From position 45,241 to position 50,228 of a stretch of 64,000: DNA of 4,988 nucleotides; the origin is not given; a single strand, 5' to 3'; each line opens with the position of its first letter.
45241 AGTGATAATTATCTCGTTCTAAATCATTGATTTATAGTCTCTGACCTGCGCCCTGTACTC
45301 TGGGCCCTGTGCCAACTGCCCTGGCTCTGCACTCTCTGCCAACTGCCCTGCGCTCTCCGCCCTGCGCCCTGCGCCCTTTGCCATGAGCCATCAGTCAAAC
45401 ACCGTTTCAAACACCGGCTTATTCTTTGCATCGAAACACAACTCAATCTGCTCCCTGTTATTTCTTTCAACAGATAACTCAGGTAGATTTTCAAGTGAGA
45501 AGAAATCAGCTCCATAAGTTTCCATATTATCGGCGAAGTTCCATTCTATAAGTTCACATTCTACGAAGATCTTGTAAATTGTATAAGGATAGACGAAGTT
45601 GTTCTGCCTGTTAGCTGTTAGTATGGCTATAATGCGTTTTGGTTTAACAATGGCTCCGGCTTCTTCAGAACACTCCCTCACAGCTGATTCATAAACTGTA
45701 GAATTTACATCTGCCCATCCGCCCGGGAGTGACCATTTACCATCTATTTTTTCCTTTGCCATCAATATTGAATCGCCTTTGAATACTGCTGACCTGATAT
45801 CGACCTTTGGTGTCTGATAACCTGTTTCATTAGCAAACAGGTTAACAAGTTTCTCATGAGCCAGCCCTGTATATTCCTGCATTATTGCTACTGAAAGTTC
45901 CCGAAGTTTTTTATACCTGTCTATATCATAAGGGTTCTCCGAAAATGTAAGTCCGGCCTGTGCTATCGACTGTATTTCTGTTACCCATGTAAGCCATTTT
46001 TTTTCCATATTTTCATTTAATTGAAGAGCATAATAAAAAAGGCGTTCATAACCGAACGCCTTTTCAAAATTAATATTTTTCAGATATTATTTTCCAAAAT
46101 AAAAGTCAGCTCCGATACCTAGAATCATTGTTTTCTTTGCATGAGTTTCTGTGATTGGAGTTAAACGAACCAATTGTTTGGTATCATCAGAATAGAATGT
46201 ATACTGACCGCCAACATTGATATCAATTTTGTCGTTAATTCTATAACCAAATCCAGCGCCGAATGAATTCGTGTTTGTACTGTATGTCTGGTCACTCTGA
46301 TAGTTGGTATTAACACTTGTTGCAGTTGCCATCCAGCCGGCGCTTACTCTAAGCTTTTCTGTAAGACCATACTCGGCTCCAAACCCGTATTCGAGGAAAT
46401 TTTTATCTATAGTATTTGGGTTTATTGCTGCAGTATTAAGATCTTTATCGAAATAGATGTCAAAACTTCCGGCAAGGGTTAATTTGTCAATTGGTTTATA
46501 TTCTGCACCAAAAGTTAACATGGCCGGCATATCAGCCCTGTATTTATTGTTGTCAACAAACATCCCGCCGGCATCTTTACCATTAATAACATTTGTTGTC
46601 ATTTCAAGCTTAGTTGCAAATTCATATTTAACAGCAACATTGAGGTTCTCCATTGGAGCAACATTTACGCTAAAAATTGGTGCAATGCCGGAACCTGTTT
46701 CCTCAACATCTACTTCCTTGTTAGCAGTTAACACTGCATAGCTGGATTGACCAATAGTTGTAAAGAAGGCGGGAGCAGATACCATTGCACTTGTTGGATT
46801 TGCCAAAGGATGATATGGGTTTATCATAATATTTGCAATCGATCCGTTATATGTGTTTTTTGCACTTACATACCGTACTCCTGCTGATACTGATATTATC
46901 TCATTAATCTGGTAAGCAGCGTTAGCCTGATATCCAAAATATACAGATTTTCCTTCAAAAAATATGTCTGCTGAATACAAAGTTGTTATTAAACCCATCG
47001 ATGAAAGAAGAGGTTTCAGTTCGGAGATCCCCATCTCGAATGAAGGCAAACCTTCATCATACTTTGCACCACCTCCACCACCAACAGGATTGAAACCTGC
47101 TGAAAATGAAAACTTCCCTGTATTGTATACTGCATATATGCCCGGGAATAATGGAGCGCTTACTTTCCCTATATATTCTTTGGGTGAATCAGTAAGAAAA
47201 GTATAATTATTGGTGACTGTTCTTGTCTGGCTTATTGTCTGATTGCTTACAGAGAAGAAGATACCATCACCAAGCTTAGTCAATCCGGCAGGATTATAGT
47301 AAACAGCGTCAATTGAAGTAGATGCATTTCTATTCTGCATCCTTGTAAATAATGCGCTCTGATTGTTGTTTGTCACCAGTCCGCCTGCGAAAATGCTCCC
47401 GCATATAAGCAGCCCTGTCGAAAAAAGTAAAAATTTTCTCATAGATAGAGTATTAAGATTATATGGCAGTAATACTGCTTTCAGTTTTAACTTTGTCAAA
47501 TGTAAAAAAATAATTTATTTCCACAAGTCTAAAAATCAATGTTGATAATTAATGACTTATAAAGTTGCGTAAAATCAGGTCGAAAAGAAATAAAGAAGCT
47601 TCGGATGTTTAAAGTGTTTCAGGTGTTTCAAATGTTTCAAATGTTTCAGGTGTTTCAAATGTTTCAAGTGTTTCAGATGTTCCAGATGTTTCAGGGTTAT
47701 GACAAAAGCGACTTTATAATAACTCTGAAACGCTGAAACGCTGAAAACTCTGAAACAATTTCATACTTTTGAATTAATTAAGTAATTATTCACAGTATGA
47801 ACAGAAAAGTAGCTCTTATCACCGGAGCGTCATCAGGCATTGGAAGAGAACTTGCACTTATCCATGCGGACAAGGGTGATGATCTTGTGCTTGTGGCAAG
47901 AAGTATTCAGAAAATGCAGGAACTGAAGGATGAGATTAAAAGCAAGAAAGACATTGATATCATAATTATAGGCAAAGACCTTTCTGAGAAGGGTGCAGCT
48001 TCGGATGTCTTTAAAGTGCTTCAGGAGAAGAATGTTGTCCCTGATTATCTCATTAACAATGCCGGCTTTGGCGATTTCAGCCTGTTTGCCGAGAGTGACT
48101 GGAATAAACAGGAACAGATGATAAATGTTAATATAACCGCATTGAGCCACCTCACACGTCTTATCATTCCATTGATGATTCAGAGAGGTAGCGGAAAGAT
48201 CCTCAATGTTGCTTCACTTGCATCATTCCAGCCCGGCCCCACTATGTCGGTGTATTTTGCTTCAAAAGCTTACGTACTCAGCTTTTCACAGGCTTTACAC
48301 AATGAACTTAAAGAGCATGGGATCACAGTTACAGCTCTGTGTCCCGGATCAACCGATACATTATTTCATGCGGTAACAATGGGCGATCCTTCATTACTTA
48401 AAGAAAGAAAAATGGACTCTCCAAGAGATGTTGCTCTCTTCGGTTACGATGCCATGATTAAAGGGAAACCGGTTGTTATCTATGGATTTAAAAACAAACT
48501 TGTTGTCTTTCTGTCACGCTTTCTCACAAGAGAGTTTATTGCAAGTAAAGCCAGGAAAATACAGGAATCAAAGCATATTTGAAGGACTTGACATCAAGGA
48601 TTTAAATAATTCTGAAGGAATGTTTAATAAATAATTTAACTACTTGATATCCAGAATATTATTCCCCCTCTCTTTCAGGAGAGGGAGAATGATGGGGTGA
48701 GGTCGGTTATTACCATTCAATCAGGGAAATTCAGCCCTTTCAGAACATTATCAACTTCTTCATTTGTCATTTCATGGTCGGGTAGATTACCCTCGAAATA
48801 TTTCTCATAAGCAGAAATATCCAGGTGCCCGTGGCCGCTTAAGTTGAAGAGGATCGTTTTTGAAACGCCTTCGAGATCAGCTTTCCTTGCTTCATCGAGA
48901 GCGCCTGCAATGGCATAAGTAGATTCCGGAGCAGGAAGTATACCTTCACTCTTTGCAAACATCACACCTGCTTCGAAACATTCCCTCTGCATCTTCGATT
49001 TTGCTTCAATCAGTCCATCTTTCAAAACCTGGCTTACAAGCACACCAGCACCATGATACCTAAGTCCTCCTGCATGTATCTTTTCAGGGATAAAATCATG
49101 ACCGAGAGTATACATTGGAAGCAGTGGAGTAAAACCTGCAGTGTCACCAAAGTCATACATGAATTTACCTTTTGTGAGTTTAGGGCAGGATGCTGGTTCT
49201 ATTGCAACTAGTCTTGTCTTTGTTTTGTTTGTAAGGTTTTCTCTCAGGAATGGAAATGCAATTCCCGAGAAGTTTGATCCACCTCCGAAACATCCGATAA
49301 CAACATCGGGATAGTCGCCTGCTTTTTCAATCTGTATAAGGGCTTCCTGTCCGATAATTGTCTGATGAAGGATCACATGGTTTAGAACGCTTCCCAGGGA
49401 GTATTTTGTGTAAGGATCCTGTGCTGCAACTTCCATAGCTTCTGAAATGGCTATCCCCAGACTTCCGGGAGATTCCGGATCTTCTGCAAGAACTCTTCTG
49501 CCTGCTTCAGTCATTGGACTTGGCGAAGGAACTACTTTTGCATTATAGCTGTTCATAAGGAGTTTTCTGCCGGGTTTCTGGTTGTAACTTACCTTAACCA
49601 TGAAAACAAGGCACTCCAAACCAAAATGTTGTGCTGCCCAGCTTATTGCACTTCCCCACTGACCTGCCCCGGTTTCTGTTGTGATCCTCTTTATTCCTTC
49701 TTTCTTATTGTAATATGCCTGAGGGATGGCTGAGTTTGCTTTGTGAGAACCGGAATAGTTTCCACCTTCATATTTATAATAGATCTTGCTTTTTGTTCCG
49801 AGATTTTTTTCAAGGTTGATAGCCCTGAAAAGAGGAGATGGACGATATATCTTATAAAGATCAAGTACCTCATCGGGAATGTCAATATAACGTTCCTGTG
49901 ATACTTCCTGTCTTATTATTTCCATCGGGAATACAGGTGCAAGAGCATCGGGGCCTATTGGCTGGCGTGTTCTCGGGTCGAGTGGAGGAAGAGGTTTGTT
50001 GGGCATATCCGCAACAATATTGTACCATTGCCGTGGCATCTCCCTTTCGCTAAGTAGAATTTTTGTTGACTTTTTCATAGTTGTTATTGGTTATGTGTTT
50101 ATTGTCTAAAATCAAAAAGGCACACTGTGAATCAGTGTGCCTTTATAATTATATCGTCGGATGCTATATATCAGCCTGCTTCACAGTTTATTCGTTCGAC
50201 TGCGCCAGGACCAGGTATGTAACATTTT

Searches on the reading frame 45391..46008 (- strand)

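Call 3: search_protein_families(library=pfam, proteins=[window:45391-46008:-])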
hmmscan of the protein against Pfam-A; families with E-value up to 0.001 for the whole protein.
window:45391-46008:- (205 aa): 2 families
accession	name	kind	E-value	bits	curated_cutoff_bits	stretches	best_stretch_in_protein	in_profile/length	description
PF12535.13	Nudix_N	-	3.3e-23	81.6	27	1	3-58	1-56/56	Hydrolase of X-linked nucleoside diphosphate N terminal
PF00293.34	NUDIX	-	2.2e-09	37.9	21.1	1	76-188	11-131/134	NUDIX domain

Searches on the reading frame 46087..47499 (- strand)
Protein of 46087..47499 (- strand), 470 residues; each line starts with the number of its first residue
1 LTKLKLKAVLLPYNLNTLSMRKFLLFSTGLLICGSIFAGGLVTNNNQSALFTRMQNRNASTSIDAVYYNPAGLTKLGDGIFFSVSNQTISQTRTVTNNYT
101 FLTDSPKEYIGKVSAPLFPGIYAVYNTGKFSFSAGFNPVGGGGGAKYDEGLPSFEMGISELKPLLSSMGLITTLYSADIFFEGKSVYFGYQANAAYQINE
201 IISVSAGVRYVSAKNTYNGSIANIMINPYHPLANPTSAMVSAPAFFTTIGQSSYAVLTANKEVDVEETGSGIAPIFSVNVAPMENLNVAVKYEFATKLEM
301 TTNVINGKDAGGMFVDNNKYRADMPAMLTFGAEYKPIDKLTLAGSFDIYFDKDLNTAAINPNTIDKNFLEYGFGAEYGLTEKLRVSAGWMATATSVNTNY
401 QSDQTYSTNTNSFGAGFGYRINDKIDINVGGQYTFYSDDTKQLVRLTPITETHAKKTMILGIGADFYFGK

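Call 3: search_protein_families(library=pfam, proteins=[window:46087-47499:-])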
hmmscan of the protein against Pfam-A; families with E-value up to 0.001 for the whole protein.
window:46087-47499:- (470 aa): 4 families
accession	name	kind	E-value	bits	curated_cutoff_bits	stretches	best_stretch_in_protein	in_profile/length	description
PF03349.22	Toluene_X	-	7.5e-09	35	29.7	1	190-445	142-393/421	Outer membrane protein transport protein (OMPP1/FadL/TodX)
PF13505.12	OMP_b-brl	-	2.8e-08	34.6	28.7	1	317-466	35-173/175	Outer membrane protein beta-barrel domain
PF03797.25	Autotransporter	-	6.7e-05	23.2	26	0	372-465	29-121/255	Autotransporter beta-domain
PF20841.2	NtrZ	-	0.00069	20.3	27.7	0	396-445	12-59/78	NtrZ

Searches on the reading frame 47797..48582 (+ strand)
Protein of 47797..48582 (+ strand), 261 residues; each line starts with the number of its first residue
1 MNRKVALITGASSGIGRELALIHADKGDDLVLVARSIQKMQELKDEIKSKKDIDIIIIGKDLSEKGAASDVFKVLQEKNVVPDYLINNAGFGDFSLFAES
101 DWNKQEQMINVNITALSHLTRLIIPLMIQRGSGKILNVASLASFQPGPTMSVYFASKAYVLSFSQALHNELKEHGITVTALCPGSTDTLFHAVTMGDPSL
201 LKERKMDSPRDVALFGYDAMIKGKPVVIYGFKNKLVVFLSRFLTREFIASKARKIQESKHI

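Call 3: search_protein_families(library=pfam, proteins=[window:47797-48582:+])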
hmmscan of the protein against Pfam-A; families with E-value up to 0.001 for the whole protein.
window:47797-48582:+ (261 aa): 4 families
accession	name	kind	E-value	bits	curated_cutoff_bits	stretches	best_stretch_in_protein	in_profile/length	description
PF00106.31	adh_short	-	4.6e-47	160.5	26.6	1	4-189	1-185/195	short chain dehydrogenase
PF13561.12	adh_short_C2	-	4.1e-28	99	27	1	10-209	1-199/236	Enoyl-(Acyl carrier protein) reductase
PF08659.16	KR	-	1.7e-08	35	22.6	1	6-169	3-165/180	KR domain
PF01370.27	Epimerase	-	0.0008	19.3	20.9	0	6-170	1-159/240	NAD dependent epimerase/dehydratase family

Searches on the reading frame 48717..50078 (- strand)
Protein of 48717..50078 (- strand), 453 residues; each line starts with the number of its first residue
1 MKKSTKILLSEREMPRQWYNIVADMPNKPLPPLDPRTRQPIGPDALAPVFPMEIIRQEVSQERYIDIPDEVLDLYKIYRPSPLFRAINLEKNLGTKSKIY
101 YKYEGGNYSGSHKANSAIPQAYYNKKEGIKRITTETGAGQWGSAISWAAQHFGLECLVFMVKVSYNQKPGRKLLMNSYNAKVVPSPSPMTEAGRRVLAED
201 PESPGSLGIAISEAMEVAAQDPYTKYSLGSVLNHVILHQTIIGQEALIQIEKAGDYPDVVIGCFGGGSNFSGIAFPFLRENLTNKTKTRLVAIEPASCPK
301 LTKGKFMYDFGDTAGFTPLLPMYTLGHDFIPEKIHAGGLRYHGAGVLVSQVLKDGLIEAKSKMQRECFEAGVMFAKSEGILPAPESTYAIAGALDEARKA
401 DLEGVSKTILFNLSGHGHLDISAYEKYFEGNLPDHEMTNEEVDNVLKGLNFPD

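Call 3: search_protein_families(library=pfam, proteins=[window:48717-50078:-])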
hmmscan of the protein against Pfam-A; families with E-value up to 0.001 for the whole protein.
window:48717-50078:- (453 aa): 1 family
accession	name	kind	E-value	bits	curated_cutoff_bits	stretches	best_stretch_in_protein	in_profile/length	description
PF00291.31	PALP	-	3.6e-40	138.6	35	1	77-415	4-295/295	Pyridoxal-phosphate dependent enzyme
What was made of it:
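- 48717..50078 (-): Regulated gene: trpB2 (TrpB-like PLP enzyme, 453 aa). Pfam PALP (call 3).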

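Call 17: find_related_loci(query=window:48717-50078:-, collection=genome_contigs, flank=4000)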
Query window:48717-50078:- (453 aa) in genome_contigs; peptide patterns used: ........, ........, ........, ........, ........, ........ (x = any residue, [..] = any of these).
600 stretches matched a pattern (row limit reached: there are more); 595 encode a relative of the query (tblastn E <= 1e-3); the best 80 are kept; 80 distinct loci.
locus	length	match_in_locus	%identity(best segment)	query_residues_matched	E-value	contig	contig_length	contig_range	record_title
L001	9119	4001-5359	86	1-453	0e+0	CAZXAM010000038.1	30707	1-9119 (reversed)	MAG TPA_asm: uncultured Rikenellaceae bacterium isolate SRP192927_co7_131 genome assembly, contig: NODE_2366_length_3070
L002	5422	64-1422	83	1-453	0e+0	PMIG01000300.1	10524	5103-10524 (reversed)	MAG: Bacteroidales bacterium isolate fen_958 73.20120600_E3D.83_contig_21591, whole genome shotgun sequence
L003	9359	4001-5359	85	1-453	0e+0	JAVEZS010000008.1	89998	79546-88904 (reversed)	MAG: Bacteroidales bacterium isolate BF4_71 NODE_675_length_89998_cov_15.244039_Biofilm4, whole genome shotgun sequence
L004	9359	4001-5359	84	1-453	0e+0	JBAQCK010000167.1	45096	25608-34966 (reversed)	MAG: Bacteroidales bacterium isolate MFD12018_ilm_asm_bin32 k127_76773, whole genome shotgun sequence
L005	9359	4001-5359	83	1-453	0e+0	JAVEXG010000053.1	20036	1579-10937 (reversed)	MAG: Bacteroidales bacterium isolate BF4_167 NODE_8180_length_20036_cov_10.229896_Biofilm4, whole genome shotgun sequenc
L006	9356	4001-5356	84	1-452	0e+0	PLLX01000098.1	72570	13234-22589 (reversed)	MAG: Bacteroidales bacterium isolate fen_983 73.20120800_E3S.44_contig_3917, whole genome shotgun sequence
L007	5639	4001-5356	83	1-452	0e+0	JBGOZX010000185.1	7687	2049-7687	MAG: Bacteroidia bacterium isolate OBJ_0618_130150_142 k141_752763_length_7687_cov_14.3227, whole genome shotgun sequenc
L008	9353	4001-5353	83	1-451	0e+0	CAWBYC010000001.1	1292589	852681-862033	MAG: uncultured Bacteroidales bacterium isolate MFD05442.bin.2.264 genome assembly, contig: contig_15868, whole genome s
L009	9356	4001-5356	82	1-452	0e+0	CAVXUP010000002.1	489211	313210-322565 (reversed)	MAG: uncultured Bacteroidales bacterium isolate MFD04716.bin.1.269 genome assembly, contig: contig_13286, whole genome s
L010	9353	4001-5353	82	3-453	0e+0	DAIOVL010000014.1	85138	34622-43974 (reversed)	MAG TPA_asm: Bacteroidales bacterium isolate CTOTU18744 NODE_188_length_85138_cov_8.852109, whole genome shotgun sequenc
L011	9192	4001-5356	82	1-452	0e+0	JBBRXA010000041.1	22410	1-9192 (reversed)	MAG: Bacteroidales bacterium isolate La4_metabat2.135 La4_metabat2.135_K_767466_L_22410_cov_22.8975, whole genome shotgu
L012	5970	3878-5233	82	1-452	0e+0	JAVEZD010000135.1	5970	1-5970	MAG: Bacteroidales bacterium isolate BF4_57 NODE_47055_length_5970_cov_23.622454_Biofilm4, whole genome shotgun sequence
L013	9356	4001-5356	81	1-452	0e+0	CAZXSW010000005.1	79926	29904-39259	MAG TPA_asm: uncultured Rikenellaceae bacterium isolate SRP294416_co3_110 genome assembly, contig: NODE_198_length_79926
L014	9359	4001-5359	81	1-453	0e+0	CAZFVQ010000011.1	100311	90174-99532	MAG TPA_asm: uncultured Rikenellaceae bacterium isolate binchicken_co45_150 genome assembly, contig: NODE_160_length_100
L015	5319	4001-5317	85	1-439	0e+0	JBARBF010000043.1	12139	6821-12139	MAG: Bacteroidales bacterium isolate MFD05764_ilm_asm_bin327 k127_54328, whole genome shotgun sequence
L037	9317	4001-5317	67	4-442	0e+0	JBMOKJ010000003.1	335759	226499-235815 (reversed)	MAG: Bacteroidales bacterium isolate Deming_bin.96 contig7, whole genome shotgun sequence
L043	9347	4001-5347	63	1-449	0e+0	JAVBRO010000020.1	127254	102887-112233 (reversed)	MAG: Rikenellaceae bacterium isolate EPI_MAG_00197 c_000007386794, whole genome shotgun sequence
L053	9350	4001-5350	63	3-452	0e+0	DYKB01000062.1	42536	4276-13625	MAG TPA_asm: Caldithrix sp. isolate SulCav_AS07-7_41_26 SulCav_AS07_7_794_length_42536_cov_15_291236, whole genome shotg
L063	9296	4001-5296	64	1-432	0e+0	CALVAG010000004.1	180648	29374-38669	MAG: uncultured Bacteroidales bacterium isolate BRZ_KN__bin87 genome assembly, contig: BRZ_KN__NODE_49_length_180648_cov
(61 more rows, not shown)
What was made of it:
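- On Bacteroid-trp leader (RF01692): The related loci are Bacteroidales and Rikenellaceae MAGs (call 17).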

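Call 41: search_protein_families(library=ncbifam, proteins=[window:48717-50078:-])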
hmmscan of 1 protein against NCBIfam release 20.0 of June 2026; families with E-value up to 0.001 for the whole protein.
window:48717-50078:- (453 aa): 19 families
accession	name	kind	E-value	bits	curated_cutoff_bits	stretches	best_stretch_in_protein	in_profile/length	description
NF009057.0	PRK12391.1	equivalog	3e-213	708.3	366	1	3-442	2-440/441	TrpB-like pyridoxal phosphate-dependent enzyme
TIGR01415.1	trpB_rel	hypoth_equivalog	6.5e-189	628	518.85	1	14-430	1-418/419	TrpB-like pyridoxal phosphate-dependent enzyme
NF010376.0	PRK13803.1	equivalog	1.3e-43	149.8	819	1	78-430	258-597/600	bifunctional phosphoribosylanthranilate isomerase/tryptophan synthase subunit beta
TIGR00263.1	trpB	equivalog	3.5e-40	138.3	392.45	1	70-425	41-382/385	tryptophan synthase subunit beta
NF010375.0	PRK13802.1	equivalog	4.8e-27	94.4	1386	1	77-440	323-684/695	bifunctional indole-3-glycerol phosphate synthase/tryptophan synthase subunit beta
NF004996.0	PRK06381.1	equivalog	1.5e-16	60.4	266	1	81-192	16-122/319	threonine synthase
TIGR01139.1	cysK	equivalog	2.1e-08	33.8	350.95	1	87-404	11-278/298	cysteine synthase A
NF006094.0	PRK08246.1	subfamily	8.8e-08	31.9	331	1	91-303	32-208/310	serine/threonine dehydratase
NF040741.1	ornith_OrtB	equivalog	1.4e-07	30.3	550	1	92-159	77-143/464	2-amino-4-oxopentanoate thiolase subunit OrtB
NF006390.0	PRK08639.1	equivalog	7e-07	28.5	421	0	234-302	158-219/418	threonine ammonia-lyase IlvA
NF006050.0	PRK08197.1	equivalog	1.3e-06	27.5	303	0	81-162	81-160/406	threonine synthase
TIGR02079.1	THD1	equivalog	1.4e-06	27.3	440.55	0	234-303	149-212/410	threonine ammonia-lyase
NF005292.0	PRK06815.1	equivalog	8.8e-06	25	371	0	77-183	18-119/320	threonine/serine dehydratase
NF045641.2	BHydaspDhtseBhcB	equivalog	8.9e-06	25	550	1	82-297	22-205/312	beta-hydroxyaspartate dehydratase BhcB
NF005147.0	PRK06608.1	equivalog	1.2e-05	24.3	380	1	80-196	24-135/339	serine/threonine dehydratase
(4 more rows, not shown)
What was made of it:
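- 48717..50078 (-): NCBIfam NF009057 and TIGR01415 are above their cut-offs (call 41).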
